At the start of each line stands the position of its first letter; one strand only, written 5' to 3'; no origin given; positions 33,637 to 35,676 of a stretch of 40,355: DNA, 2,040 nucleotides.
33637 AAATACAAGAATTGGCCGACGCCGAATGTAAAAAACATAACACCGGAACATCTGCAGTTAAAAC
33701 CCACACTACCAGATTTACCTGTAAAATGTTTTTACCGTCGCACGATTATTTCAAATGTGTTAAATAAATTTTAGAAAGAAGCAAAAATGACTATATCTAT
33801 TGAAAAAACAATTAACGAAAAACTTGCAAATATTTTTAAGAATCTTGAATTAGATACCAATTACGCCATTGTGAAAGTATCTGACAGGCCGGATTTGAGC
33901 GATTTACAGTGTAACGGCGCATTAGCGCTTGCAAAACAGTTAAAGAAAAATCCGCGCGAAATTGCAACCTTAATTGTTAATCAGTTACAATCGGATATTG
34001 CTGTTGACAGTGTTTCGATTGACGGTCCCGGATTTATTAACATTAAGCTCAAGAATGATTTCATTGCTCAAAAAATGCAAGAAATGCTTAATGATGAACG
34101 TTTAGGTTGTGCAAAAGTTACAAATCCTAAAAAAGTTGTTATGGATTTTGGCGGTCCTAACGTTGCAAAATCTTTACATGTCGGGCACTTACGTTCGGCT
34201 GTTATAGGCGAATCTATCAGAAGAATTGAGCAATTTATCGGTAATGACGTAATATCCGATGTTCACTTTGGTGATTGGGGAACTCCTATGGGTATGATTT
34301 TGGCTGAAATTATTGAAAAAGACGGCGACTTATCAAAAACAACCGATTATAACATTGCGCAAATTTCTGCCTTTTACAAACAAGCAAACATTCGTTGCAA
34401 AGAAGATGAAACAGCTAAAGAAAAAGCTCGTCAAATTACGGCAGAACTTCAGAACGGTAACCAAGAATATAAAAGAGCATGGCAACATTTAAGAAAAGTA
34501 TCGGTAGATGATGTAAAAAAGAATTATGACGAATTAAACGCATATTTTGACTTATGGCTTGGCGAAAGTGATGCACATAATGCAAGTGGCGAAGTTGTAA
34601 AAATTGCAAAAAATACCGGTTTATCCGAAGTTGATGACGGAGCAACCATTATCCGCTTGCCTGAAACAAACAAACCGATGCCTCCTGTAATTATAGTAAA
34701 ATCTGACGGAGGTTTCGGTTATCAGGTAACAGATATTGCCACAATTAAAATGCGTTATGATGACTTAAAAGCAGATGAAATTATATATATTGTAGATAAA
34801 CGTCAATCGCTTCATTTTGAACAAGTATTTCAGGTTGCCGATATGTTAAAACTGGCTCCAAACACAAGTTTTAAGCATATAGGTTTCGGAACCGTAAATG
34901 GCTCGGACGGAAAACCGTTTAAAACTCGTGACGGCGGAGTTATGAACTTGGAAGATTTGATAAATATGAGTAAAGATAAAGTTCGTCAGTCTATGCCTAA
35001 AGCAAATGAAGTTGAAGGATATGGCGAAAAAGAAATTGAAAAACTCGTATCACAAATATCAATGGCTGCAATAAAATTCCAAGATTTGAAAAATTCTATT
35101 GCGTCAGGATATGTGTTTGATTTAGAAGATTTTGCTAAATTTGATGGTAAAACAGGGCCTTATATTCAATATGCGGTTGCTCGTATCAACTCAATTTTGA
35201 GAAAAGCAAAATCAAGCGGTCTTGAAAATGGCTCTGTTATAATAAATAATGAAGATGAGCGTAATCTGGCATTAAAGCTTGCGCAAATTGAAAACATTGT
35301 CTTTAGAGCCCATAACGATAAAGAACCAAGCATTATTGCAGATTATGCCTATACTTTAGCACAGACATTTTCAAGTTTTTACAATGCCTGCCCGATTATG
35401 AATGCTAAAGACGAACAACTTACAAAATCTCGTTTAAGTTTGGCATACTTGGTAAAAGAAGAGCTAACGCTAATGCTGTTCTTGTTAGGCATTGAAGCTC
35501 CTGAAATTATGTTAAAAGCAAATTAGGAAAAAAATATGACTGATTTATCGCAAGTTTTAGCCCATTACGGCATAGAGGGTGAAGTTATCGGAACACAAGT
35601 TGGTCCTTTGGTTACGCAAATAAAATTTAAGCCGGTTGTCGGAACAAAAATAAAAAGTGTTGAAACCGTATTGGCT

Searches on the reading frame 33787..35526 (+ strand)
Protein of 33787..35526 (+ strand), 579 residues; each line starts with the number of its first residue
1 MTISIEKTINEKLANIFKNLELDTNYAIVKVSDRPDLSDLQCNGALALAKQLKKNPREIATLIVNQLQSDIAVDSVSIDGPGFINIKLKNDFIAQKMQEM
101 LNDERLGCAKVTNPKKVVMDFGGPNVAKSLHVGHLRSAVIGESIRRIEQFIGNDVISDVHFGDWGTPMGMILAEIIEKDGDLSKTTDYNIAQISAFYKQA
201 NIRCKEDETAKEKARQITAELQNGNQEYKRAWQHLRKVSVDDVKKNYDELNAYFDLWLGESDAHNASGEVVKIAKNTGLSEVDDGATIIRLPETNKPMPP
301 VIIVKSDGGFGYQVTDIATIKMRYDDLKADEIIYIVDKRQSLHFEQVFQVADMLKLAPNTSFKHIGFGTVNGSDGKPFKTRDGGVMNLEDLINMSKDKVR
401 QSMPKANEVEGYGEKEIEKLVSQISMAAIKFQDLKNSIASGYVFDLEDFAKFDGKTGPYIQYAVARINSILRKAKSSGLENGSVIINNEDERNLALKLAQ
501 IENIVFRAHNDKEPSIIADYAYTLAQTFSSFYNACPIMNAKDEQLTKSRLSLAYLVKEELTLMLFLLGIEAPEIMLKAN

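Call 21: search_protein_families(library=pfam, proteins=[window:33787-35526:+])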
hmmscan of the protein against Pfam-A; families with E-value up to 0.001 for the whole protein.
window:33787-35526:+ (579 aa): 3 families
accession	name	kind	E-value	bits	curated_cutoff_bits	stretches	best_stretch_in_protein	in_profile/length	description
PF00750.26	tRNA-synt_1d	-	1.7e-91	307.2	23.3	1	97-445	2-348/349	tRNA synthetases class I (R), catalytic domain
PF05746.21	DALR_1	-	2.8e-31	108.4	22.3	1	460-575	1-117/117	DALR anticodon binding domain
PF03485.21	Arg_tRNA_synt_N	-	9.7e-22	77.8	21.5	1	5-88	3-85/85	Arginyl tRNA synthetase N terminal domain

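Call 25: find_homologous_proteins(query=window:33787-35523:+)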
Query window:33787-35523:+ (579 aa): 8000 proteins with E <= 0.001 among 8000 candidates; the best 120 are listed.
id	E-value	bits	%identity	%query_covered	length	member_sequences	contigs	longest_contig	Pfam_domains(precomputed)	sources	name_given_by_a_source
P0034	0.0e+0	1281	100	100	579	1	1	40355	PF05746.22,PF00750.26,PF03485.22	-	-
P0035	0.0e+0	1279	100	100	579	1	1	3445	PF05746.22,PF00750.26,PF03485.22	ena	-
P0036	0.0e+0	1277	100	100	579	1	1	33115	PF05746.22,PF00750.26,PF03485.22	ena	-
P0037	0.0e+0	1275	99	100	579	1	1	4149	PF05746.22,PF00750.26,PF03485.22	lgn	-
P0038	0.0e+0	1273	99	100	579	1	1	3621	PF05746.22,PF00750.26,PF03485.22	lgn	-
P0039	0.0e+0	1263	98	100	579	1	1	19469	PF05746.22,PF00750.26,PF03485.22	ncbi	-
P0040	0.0e+0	1170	90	100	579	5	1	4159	PF05746.22,PF00750.26,PF03485.22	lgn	-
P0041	0.0e+0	1168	89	100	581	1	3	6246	PF05746.22,PF00750.26,PF03485.22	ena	-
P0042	0.0e+0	1163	89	100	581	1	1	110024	PF05746.22,PF00750.26,PF03485.22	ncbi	-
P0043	0.0e+0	1160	88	100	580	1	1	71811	PF05746.22,PF00750.26,PF03485.22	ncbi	-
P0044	0.0e+0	1159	88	100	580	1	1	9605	PF05746.22,PF00750.26,PF03485.22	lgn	-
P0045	0.0e+0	1156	88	100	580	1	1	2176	PF05746.22,PF00750.26,PF03485.22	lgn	-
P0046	0.0e+0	1156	88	100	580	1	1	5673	PF05746.22,PF00750.26,PF03485.22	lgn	-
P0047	0.0e+0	1154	88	100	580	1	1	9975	PF05746.22,PF00750.26,PF03485.22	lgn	-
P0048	0.0e+0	1153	88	100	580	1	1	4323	PF05746.22,PF00750.26,PF03485.22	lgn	-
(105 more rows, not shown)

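Call 26: find_encoding_contigs(protein=P0042, flank=10000, max_places=2)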
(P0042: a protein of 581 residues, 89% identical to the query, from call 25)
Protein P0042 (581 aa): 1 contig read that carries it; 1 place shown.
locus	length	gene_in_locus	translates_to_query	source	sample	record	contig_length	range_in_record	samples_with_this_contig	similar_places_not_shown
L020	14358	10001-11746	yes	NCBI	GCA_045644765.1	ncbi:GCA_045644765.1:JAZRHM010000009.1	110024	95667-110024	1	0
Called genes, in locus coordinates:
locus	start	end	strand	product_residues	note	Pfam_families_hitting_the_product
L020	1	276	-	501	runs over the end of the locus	PF19425:Csd3_N2, PF01551:Peptidase_M23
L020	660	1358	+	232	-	PF02397:Bac_transf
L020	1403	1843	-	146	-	PF02590:SPOUT_MTase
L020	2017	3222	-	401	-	-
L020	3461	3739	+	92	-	-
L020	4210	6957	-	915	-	PF02739:5_3_exonuc_N, PF01367:5_3_exonuc, PF01612:DNA_pol_A_exo1, PF00476:DNA_pol_A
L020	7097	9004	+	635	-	PF00912:Transgly, PF00905:Transpeptidase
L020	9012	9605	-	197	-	-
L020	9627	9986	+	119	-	-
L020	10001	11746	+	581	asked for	PF03485:Arg_tRNA_synt_N, PF00750:tRNA-synt_1d, PF05746:DALR_1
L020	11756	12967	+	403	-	PF17854:FtsK_alpha, PF01580:FtsK_SpoIIIE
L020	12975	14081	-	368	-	PF11335:DUF3137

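Call 27: find_encoding_contigs(protein=P0036, flank=10000, max_places=2)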
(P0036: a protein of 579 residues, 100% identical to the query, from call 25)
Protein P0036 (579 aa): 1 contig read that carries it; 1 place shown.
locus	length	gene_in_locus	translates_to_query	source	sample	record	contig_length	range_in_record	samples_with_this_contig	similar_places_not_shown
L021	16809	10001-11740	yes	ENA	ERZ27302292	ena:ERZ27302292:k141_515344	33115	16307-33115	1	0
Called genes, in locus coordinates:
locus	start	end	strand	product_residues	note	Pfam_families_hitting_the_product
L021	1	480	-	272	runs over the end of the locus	PF01263:Aldose_epim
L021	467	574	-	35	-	-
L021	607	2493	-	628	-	PF00501:AMP-binding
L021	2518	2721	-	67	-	PF01553:Acyltransferase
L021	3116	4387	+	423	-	PF03349:Toluene_X, PF13505:OMP_b-brl (faint), PF10677:DUF2490 (faint)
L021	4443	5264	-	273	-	PF04055:Radical_SAM (faint)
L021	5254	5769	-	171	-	-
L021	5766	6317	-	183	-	PF04973:NMN_transporter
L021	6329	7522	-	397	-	PF01996:F420_ligase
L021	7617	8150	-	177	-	PF01467:CTP_transf_like (weak)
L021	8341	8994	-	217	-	PF01791:DeoC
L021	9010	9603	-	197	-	-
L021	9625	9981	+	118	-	-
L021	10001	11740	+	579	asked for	PF03485:Arg_tRNA_synt_N, PF00750:tRNA-synt_1d, PF05746:DALR_1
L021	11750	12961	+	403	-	PF17854:FtsK_alpha, PF01580:FtsK_SpoIIIE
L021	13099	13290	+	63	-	-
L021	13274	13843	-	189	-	PF02622:DUF179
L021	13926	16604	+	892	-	-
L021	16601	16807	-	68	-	?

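Call 28: find_encoding_contigs(protein=L021:607-2490:-, flank=10000, max_places=4)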
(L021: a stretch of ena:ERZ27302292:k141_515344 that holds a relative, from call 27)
Protein L021:607-2490:- (627 aa): no gene with exactly this product is on record in the collection.

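Call 30: find_encoding_contigs(protein=L021:610-2493:-, flank=10000, max_places=4)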
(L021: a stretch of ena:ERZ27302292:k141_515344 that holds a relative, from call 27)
Protein L021:610-2493:- (628 aa): 1 contig read that carries it; 1 place shown.
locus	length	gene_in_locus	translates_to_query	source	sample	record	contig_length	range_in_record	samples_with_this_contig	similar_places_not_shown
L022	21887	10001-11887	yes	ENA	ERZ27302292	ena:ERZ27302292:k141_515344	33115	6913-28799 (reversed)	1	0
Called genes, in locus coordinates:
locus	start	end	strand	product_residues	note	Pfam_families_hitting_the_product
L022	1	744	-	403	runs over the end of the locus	PF17854:FtsK_alpha, PF01580:FtsK_SpoIIIE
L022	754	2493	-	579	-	PF03485:Arg_tRNA_synt_N, PF00750:tRNA-synt_1d, PF05746:DALR_1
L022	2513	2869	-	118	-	-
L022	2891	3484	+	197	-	-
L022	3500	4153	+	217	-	PF01791:DeoC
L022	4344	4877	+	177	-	PF01467:CTP_transf_like (weak)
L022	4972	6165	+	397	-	PF01996:F420_ligase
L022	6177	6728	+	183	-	PF04973:NMN_transporter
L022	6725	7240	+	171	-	-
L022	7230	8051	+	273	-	PF04055:Radical_SAM (faint)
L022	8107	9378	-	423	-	PF03349:Toluene_X, PF13505:OMP_b-brl (faint), PF10677:DUF2490 (faint)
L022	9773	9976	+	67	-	PF01553:Acyltransferase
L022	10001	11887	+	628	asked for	PF00501:AMP-binding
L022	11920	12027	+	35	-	-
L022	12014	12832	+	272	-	PF01263:Aldose_epim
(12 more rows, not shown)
